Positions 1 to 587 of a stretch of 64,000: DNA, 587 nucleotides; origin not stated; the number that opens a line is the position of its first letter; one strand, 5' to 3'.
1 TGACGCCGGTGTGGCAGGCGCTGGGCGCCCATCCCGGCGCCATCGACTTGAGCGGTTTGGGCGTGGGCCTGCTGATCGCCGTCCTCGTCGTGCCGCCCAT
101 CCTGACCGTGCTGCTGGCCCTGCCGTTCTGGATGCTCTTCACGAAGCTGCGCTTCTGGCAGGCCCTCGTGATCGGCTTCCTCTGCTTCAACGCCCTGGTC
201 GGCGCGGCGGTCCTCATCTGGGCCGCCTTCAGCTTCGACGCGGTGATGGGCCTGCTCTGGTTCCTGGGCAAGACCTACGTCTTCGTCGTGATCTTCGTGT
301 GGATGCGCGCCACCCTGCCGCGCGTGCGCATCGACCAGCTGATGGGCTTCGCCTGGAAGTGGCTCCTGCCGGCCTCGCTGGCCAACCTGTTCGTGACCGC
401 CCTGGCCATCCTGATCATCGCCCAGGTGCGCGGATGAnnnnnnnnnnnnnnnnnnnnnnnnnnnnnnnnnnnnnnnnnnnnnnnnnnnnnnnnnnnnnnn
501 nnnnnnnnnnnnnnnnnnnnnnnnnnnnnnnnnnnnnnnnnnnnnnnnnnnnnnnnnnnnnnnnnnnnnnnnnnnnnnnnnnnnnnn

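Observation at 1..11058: Complex I operon with a rearranged electron-input module: order nuoH-(I/E fusion)-F-(G-like)-J-K-L-M-N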

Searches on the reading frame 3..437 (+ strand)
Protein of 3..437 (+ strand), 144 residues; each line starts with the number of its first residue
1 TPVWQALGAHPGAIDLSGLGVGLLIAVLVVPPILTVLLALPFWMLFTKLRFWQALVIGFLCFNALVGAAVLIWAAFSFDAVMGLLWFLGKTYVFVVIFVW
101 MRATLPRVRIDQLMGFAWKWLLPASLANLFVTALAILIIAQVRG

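Call 8: search_protein_families(library=pfam, proteins=[window:3-437:+], max_evalue=0.01)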
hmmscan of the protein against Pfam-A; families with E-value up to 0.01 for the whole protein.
window:3-437:+ (144 aa): 1 family
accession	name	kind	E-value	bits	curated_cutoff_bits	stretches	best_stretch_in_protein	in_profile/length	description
PF00146.26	NADHdh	-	1.3e-14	54.7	27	1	44-133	217-298/298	NADH dehydrogenase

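Call 9: search_protein_families(library=ncbifam, proteins=[window:3-437:+], max_evalue=0.01)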
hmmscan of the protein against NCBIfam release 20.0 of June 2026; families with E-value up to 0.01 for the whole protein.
window:3-437:+ (144 aa): 7 families
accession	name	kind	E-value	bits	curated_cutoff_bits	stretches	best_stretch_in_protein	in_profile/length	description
NF004743.0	PRK06076.1-4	equivalog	1.3e-13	50.6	494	1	80-137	286-343/433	NADH-quinone oxidoreductase subunit NuoH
NF004740.0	PRK06076.1-1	equivalog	3.8e-13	49.6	399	1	57-140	243-324/325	NADH-quinone oxidoreductase subunit NuoH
NF004741.0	PRK06076.1-2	equivalog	4.6e-12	45.8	305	1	43-138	245-335/337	NADH-quinone oxidoreductase subunit NuoH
NF004744.0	PRK06076.1-5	equivalog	1.3e-10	41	542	1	78-138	305-365/372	NADH-quinone oxidoreductase subunit NuoH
NF004745.0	PRK06076.1-6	equivalog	6.6e-10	38.7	450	1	72-137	269-334/341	NADH-quinone oxidoreductase subunit NuoH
NF040610.1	F420_dehyd_FpoH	exception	2.2e-09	37.1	475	1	74-132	274-332/339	F420H2 dehydrogenase subunit FpoH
NF004742.0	PRK06076.1-3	equivalog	2.9e-09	36.6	531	1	50-137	262-349/356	NADH-quinone oxidoreductase subunit NuoH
